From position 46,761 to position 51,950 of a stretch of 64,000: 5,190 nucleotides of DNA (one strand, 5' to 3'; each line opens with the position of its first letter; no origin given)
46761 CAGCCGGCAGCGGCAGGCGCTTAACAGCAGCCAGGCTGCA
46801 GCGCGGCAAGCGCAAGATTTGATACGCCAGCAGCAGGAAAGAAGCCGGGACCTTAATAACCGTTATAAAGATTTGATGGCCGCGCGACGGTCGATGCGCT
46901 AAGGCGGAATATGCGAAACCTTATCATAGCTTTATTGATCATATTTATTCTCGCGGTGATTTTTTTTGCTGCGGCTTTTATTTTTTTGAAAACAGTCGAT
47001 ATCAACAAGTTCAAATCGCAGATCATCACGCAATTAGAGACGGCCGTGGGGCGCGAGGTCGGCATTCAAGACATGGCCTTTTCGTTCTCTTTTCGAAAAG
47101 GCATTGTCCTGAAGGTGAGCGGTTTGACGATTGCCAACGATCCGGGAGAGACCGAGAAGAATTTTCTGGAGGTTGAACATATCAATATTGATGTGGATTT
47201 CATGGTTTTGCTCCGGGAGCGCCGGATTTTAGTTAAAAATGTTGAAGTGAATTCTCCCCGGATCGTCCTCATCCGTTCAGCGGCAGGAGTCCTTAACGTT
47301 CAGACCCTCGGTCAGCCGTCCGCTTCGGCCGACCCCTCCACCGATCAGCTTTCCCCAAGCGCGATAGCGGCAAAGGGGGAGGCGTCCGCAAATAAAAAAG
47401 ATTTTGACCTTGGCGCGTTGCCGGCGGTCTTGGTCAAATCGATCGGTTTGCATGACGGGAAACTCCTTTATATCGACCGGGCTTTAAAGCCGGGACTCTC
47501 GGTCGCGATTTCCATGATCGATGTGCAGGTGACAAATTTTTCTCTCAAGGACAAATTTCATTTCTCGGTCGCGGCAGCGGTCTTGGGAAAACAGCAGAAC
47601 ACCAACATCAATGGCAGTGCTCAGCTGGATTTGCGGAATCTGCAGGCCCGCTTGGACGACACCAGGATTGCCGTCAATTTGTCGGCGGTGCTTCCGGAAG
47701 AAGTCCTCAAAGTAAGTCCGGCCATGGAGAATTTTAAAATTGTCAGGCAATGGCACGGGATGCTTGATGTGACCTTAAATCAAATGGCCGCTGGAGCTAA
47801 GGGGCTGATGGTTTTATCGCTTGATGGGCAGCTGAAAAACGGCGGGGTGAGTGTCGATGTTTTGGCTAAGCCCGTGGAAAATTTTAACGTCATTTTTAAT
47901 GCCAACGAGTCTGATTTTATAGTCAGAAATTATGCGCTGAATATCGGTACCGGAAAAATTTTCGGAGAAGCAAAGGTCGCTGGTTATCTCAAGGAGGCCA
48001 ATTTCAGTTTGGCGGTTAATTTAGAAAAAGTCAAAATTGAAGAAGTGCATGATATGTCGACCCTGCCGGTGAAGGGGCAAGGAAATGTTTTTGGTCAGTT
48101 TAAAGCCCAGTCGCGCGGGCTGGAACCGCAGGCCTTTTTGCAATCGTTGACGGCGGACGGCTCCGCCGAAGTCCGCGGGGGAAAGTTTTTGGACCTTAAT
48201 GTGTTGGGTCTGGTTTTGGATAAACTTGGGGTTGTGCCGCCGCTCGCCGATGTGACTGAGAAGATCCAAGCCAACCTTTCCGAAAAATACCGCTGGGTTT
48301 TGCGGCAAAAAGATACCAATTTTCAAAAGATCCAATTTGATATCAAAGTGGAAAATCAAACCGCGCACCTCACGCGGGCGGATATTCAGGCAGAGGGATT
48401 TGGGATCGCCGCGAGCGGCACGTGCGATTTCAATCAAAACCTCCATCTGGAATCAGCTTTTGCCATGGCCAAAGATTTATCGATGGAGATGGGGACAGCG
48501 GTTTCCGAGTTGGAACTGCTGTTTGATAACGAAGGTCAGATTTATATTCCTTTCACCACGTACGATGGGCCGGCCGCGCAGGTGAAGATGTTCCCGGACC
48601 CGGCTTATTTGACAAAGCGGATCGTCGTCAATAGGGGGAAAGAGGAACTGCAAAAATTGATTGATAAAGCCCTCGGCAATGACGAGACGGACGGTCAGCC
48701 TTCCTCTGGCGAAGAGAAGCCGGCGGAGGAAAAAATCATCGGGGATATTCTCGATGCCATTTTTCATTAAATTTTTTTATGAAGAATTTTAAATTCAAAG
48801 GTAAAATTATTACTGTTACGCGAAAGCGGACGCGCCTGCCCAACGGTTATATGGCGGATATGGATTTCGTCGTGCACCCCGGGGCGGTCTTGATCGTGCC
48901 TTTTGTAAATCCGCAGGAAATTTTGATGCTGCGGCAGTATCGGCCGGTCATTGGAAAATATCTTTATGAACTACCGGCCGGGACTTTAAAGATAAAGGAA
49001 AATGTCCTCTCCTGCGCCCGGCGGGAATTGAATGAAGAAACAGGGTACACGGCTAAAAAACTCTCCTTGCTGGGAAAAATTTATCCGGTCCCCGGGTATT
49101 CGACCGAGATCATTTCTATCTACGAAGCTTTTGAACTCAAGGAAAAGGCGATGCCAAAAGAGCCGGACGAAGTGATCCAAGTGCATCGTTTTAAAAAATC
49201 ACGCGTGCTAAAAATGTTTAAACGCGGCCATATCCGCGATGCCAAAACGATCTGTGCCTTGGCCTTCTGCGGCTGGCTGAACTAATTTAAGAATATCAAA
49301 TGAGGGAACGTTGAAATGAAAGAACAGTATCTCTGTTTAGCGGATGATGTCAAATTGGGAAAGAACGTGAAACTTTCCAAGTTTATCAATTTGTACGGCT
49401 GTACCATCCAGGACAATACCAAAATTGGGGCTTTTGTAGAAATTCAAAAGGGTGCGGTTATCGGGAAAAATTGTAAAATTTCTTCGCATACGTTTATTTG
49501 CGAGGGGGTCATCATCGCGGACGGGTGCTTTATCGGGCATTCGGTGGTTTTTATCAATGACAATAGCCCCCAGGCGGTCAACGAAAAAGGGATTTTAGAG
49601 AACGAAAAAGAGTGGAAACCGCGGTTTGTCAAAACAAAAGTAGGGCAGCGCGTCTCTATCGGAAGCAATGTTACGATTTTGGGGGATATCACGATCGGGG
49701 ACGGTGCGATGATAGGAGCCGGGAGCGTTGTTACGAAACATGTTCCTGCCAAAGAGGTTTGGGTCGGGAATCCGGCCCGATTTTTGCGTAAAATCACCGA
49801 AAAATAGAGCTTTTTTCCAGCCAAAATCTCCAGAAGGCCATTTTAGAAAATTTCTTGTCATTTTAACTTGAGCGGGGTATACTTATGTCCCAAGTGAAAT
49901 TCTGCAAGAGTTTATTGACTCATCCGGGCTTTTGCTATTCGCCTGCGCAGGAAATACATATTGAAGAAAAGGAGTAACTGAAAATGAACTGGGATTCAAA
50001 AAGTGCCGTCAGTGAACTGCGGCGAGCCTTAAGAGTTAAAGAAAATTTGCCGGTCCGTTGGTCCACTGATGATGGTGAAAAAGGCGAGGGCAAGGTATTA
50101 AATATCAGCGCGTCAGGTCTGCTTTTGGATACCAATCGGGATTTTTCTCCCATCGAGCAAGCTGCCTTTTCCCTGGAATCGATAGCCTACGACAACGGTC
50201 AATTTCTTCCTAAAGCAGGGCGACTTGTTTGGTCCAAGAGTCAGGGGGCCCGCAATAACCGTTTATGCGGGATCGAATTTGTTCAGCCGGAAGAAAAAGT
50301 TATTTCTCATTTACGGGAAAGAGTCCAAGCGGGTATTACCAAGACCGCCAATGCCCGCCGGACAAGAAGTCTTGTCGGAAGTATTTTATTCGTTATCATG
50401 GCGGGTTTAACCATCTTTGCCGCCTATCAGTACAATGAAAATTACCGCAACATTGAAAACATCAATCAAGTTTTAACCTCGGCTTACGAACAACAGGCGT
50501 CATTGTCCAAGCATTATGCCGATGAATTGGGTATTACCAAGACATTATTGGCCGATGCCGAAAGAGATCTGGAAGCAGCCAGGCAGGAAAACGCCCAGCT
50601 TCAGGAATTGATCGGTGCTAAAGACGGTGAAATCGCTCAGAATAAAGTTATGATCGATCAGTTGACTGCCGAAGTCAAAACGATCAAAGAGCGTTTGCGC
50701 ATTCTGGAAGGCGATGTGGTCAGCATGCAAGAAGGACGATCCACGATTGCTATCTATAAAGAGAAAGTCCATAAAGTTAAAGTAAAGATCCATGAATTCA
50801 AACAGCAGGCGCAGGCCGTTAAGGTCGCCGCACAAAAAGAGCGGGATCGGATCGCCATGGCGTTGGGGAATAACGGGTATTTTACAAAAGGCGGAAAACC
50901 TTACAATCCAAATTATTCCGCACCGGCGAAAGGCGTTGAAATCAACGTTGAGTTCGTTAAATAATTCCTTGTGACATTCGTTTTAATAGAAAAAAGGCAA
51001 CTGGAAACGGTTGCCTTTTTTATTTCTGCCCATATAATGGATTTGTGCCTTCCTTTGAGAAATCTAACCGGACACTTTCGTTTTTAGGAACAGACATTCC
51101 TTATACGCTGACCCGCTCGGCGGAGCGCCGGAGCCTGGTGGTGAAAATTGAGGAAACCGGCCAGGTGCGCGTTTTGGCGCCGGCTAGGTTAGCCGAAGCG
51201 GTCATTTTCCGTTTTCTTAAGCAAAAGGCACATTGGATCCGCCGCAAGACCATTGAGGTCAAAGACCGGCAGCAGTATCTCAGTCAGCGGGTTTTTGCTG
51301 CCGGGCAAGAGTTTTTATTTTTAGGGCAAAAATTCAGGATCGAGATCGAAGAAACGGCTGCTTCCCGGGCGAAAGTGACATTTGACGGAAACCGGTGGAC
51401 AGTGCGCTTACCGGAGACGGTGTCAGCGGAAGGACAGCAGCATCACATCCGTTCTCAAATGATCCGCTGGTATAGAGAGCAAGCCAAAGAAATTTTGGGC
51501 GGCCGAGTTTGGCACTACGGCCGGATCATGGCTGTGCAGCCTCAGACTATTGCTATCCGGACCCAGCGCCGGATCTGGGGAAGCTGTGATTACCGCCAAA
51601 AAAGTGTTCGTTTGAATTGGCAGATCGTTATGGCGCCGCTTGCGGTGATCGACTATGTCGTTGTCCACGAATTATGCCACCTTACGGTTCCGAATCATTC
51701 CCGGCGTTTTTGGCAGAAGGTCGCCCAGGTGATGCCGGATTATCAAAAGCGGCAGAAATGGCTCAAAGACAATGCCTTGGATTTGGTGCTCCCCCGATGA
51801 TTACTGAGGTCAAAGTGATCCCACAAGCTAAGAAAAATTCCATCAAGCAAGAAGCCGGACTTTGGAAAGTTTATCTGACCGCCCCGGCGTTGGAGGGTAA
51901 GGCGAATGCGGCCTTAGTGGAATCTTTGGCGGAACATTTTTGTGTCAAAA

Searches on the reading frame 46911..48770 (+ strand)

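Call 53: search_protein_families(library=pfam, proteins=[window:46911-48770:+], max_evalue=0.0001)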
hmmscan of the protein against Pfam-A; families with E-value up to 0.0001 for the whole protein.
window:46911-48770:+ (619 aa): 3 families
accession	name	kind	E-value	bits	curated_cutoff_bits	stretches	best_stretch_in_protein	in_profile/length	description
PF05170.20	AsmA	-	3.7e-17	62.8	29.8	1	6-219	9-200/607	AsmA family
PF13116.12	YhdP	-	1.5e-15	56.6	46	1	2-470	9-414/1224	YhdP protein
PF05359.17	DUF748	-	3.8e-13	48.8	50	1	10-237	20-210/1037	Domain of Unknown Function (DUF748)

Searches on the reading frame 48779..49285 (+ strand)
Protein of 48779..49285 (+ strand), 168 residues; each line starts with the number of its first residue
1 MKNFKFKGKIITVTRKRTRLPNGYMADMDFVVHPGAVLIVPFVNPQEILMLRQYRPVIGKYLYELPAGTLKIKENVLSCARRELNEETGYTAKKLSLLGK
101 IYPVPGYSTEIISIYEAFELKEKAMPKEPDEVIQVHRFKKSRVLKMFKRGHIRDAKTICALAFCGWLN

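Call 54: search_protein_families(library=pfam, proteins=[window:48779-49285:+], max_evalue=0.0001)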
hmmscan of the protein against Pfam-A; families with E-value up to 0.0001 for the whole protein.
window:48779-49285:+ (168 aa): 1 family
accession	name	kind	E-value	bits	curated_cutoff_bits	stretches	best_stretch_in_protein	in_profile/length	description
PF00293.34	NUDIX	-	4.4e-17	62.8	21.1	1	33-158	2-131/134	NUDIX domain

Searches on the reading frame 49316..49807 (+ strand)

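Call 54: search_protein_families(library=pfam, proteins=[window:49316-49807:+], max_evalue=0.0001)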
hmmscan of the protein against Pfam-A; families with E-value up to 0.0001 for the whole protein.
window:49316-49807:+ (163 aa): 5 families
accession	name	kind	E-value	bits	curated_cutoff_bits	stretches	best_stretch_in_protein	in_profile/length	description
PF00132.30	Hexapep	-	1.4e-24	85.1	27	3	107-141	2-36/36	Bacterial transferase hexapeptide (six repeats)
PF25084.1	LbH_EIF2B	-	2e-12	47.5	54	1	14-77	41-103/105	EIF2B subunit epsilon LbH domain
PF14602.12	Hexapep_2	-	5.5e-10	39.2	27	1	107-141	2-34/34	Hexapeptide repeat of succinyl-transferase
PF25087.1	GMPPB_C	-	1.8e-05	24.8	39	0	41-135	5-91/110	GMPPB C-terminal domain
PF24894.1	Hexapep_GlmU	-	9.8e-05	22.9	23.3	0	8-39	54-85/104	GlmU-like, C-terminal hexapeptide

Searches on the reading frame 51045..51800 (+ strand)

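Call 54: search_protein_families(library=pfam, proteins=[window:51045-51800:+], max_evalue=0.0001)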
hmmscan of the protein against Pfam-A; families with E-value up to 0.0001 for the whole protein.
window:51045-51800:+ (251 aa): 2 families
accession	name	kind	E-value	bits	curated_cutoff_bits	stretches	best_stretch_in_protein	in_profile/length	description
PF01863.23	YgjP-like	-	5.2e-59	200.2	26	1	29-242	1-206/207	YgjP-like, metallopeptidase domain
PF10263.15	SprT-like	-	7.1e-05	23.1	25.6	0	167-215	19-74/108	SprT-like family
